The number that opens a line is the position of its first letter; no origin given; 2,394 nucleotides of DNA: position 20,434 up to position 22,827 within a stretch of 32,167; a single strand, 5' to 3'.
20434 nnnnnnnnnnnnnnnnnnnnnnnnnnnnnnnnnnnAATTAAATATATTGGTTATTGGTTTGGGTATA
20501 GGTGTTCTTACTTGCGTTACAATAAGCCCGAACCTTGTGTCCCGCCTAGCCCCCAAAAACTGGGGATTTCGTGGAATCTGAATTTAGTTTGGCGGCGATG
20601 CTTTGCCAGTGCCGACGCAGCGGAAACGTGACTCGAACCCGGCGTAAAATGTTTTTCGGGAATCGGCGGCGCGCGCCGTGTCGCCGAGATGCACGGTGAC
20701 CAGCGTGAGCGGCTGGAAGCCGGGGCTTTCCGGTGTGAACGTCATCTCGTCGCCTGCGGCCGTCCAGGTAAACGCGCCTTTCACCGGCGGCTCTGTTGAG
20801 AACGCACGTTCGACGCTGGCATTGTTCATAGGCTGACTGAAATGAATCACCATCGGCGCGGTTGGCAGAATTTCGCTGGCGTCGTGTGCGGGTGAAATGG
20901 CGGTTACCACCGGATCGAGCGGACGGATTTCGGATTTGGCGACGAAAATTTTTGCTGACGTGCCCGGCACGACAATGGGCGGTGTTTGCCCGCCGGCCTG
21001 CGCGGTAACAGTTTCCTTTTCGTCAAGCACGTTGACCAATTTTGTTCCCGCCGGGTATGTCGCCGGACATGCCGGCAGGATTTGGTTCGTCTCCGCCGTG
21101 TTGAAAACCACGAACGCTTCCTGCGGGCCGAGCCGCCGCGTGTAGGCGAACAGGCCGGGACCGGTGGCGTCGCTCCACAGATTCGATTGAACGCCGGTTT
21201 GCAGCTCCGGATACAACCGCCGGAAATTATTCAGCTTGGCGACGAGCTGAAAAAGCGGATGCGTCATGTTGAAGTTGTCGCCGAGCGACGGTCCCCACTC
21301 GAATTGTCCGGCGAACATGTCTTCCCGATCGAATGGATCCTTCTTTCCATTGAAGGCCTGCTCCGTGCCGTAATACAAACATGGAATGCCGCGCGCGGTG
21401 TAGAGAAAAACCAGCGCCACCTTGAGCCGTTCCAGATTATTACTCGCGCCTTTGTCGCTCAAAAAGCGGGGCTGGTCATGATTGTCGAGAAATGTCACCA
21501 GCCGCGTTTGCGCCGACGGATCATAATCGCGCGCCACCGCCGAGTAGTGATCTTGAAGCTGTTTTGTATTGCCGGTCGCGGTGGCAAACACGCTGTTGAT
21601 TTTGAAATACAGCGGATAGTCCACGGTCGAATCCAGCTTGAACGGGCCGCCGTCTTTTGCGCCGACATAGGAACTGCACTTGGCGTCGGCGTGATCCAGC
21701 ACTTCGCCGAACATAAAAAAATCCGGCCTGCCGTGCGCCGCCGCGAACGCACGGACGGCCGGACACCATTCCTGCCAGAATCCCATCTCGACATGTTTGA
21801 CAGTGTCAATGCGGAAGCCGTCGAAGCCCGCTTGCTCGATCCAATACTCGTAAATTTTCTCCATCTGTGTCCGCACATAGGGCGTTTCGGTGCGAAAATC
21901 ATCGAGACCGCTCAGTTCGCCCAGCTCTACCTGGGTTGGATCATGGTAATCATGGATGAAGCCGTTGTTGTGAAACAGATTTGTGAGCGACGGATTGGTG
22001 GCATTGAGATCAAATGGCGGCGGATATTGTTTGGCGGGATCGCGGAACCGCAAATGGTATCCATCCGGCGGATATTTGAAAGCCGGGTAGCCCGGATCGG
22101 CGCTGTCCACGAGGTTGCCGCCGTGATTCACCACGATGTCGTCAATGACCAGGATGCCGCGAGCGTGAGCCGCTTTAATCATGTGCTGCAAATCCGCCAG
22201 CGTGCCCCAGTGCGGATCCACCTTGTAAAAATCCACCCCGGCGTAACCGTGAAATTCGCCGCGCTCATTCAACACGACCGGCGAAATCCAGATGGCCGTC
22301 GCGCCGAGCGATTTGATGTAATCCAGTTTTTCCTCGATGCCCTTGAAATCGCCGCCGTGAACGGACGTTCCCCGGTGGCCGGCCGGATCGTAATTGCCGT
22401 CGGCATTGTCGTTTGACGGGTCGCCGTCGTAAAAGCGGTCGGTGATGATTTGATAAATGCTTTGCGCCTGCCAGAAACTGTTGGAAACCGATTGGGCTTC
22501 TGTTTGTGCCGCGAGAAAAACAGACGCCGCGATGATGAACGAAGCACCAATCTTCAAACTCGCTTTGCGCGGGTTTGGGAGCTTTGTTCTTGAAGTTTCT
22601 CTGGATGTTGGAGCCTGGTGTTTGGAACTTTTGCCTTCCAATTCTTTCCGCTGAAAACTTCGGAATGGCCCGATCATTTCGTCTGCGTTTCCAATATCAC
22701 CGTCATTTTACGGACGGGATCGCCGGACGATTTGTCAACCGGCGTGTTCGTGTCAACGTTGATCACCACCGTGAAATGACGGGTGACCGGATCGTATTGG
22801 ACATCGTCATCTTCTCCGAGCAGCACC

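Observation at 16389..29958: Five oriented copies of a palindromic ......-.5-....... box, all intergenic and all upstream of accessory glycan-cluster genes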

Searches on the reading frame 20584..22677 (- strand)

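Call 9: search_protein_families(library=pfam, proteins=[window:20584-22677:-], max_evalue=0.01)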
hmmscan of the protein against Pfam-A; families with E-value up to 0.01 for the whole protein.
window:20584-22677:- (697 aa): 2 families
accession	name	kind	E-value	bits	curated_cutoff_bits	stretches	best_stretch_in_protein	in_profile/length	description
PF00128.31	Alpha-amylase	-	9.3e-65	220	22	1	76-448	1-366/446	Alpha amylase, catalytic domain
PF13205.12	Big_5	-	1.3e-08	35.9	23.6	1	589-673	5-90/105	Bacterial Ig-like domain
